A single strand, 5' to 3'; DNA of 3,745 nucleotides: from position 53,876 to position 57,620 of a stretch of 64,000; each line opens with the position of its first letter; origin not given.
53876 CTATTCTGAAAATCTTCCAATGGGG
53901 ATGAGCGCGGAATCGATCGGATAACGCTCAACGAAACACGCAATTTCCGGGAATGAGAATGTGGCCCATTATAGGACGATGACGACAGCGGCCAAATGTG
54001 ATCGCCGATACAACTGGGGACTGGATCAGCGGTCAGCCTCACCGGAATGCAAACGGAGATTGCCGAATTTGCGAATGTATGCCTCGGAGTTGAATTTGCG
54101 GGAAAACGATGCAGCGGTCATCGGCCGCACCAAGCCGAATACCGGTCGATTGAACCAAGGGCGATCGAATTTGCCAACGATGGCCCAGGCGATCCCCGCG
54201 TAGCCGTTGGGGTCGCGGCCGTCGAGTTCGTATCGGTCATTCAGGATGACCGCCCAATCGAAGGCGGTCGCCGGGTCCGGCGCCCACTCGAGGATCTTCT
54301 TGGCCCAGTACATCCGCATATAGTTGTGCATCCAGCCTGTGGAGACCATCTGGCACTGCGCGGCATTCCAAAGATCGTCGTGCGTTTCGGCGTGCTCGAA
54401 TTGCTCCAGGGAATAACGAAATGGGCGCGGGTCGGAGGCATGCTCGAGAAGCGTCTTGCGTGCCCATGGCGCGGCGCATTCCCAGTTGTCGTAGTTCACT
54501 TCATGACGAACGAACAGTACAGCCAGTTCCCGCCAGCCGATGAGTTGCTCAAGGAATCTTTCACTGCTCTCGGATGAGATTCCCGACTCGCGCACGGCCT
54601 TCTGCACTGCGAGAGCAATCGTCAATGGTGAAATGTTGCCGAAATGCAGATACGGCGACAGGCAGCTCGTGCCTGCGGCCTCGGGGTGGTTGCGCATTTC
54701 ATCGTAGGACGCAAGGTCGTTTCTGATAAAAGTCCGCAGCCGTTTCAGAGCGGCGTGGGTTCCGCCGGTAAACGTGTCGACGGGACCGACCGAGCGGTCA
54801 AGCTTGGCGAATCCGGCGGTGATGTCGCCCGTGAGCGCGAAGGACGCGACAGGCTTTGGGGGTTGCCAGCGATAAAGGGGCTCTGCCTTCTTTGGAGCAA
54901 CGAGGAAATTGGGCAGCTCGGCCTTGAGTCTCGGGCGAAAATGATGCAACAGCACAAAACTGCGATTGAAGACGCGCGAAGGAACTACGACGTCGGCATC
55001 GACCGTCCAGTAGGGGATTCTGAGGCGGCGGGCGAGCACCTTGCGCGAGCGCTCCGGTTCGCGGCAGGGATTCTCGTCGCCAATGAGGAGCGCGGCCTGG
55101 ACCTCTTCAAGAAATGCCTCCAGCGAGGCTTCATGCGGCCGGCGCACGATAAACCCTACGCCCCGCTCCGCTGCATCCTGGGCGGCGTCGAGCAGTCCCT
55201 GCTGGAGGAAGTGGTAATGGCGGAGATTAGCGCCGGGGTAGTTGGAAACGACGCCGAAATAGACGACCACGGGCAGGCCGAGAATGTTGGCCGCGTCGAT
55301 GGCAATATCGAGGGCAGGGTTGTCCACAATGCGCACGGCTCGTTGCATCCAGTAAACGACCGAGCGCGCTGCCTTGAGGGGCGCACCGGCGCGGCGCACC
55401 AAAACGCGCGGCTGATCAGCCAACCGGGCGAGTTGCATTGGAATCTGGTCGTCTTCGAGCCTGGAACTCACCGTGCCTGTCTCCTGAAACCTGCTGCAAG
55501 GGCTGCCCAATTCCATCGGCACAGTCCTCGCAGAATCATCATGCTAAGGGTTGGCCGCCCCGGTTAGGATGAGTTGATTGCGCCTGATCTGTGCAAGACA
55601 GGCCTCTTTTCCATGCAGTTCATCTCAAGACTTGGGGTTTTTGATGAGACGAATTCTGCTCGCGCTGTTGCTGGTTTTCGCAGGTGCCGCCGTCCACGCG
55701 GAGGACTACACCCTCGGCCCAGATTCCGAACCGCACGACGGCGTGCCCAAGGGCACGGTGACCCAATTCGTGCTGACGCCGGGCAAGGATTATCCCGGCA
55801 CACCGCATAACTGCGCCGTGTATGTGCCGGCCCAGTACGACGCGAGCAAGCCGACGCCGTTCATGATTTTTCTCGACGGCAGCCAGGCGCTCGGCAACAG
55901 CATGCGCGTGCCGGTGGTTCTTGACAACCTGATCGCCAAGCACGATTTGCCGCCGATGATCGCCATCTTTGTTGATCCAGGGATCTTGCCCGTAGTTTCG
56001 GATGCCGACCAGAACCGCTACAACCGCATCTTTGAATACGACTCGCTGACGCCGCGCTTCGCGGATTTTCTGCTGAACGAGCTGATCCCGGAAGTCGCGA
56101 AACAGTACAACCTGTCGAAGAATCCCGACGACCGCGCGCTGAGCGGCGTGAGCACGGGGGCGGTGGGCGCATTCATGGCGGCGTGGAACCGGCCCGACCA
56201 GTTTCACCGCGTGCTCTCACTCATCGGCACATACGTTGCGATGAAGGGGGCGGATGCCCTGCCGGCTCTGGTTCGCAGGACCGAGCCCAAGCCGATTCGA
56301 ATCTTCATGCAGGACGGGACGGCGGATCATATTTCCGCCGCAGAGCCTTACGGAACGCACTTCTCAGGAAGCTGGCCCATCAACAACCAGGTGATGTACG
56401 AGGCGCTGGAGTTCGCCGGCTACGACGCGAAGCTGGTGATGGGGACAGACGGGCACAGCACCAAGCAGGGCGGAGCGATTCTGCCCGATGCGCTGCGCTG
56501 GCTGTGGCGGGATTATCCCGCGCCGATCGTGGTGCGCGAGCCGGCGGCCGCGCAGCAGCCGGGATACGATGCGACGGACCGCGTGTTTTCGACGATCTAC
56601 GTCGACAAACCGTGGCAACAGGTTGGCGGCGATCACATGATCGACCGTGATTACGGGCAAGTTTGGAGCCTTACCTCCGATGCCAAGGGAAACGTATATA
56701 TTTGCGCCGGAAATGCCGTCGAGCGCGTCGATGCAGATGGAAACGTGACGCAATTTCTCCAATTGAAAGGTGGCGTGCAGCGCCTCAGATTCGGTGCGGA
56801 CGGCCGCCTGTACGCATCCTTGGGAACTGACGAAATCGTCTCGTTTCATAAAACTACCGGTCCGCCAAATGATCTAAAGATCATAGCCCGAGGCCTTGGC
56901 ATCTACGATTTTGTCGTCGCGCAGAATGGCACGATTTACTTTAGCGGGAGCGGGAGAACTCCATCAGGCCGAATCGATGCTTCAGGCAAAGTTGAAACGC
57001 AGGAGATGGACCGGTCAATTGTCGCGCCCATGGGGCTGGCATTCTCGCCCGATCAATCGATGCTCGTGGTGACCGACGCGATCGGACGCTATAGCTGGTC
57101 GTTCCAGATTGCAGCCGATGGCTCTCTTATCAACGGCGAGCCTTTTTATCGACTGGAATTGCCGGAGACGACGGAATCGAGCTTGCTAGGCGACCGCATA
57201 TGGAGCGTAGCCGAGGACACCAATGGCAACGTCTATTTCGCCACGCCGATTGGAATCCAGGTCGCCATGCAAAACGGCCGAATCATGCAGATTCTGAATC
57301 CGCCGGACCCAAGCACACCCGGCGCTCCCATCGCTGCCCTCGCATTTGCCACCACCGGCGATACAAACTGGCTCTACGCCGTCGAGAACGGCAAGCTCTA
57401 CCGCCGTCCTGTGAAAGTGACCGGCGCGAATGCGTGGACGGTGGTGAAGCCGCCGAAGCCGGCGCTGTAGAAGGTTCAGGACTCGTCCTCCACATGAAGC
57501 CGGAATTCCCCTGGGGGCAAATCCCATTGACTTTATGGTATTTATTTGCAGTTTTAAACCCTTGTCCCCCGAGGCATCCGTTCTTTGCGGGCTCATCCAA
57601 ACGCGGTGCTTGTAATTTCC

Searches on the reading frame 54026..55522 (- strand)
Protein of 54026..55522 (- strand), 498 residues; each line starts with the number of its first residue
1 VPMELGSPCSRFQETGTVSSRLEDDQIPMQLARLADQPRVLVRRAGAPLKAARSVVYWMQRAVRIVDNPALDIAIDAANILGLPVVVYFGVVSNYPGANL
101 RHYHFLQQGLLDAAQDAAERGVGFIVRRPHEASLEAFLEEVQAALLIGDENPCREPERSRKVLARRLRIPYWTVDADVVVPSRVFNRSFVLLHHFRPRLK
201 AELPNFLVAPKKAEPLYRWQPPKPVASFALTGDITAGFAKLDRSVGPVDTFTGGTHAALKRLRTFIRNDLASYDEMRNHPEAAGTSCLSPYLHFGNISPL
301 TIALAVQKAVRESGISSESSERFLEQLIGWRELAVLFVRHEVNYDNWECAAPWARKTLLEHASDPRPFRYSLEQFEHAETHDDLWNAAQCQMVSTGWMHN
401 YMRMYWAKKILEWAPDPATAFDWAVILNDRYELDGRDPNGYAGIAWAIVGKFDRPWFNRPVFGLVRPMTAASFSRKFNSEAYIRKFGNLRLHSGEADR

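Call 60: search_protein_families(library=pfam, proteins=[window:54026-55522:-], max_evalue=0.00001)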
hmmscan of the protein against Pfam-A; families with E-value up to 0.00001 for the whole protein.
window:54026-55522:- (498 aa): 1 family
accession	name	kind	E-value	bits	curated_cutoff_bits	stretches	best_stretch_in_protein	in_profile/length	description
PF00875.24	DNA_photolyase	-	1.3e-14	54.9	26.6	1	55-207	1-157/164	DNA photolyase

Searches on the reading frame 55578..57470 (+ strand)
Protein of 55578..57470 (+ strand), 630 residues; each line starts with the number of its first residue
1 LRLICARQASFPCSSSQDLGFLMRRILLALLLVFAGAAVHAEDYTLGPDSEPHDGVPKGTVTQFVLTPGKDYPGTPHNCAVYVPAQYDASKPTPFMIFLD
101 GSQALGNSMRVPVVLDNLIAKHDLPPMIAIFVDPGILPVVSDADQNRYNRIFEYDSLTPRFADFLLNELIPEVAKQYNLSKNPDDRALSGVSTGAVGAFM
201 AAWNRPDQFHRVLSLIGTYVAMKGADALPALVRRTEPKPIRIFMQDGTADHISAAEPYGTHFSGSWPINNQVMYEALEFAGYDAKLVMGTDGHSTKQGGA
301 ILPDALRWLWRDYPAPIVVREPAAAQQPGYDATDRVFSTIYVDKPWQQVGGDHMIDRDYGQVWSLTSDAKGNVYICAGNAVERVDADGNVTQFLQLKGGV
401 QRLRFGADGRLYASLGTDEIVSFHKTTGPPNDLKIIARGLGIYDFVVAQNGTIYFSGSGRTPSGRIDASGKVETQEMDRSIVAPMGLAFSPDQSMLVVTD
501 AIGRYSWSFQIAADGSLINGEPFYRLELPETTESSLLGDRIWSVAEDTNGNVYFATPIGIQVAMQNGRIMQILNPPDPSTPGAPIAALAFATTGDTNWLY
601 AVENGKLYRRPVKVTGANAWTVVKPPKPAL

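Call 60: search_protein_families(library=pfam, proteins=[window:55578-57470:+], max_evalue=0.00001)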
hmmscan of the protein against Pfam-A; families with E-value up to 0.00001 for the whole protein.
window:55578-57470:+ (630 aa): 2 families
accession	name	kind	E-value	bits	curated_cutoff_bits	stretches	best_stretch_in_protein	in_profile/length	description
PF00756.26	Esterase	-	1.7e-19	71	22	1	74-299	5-198/251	Putative esterase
PF08450.18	SGL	-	7.1e-08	32.8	26.3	0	465-573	119-220/246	SMP-30/Gluconolactonase/LRE-like region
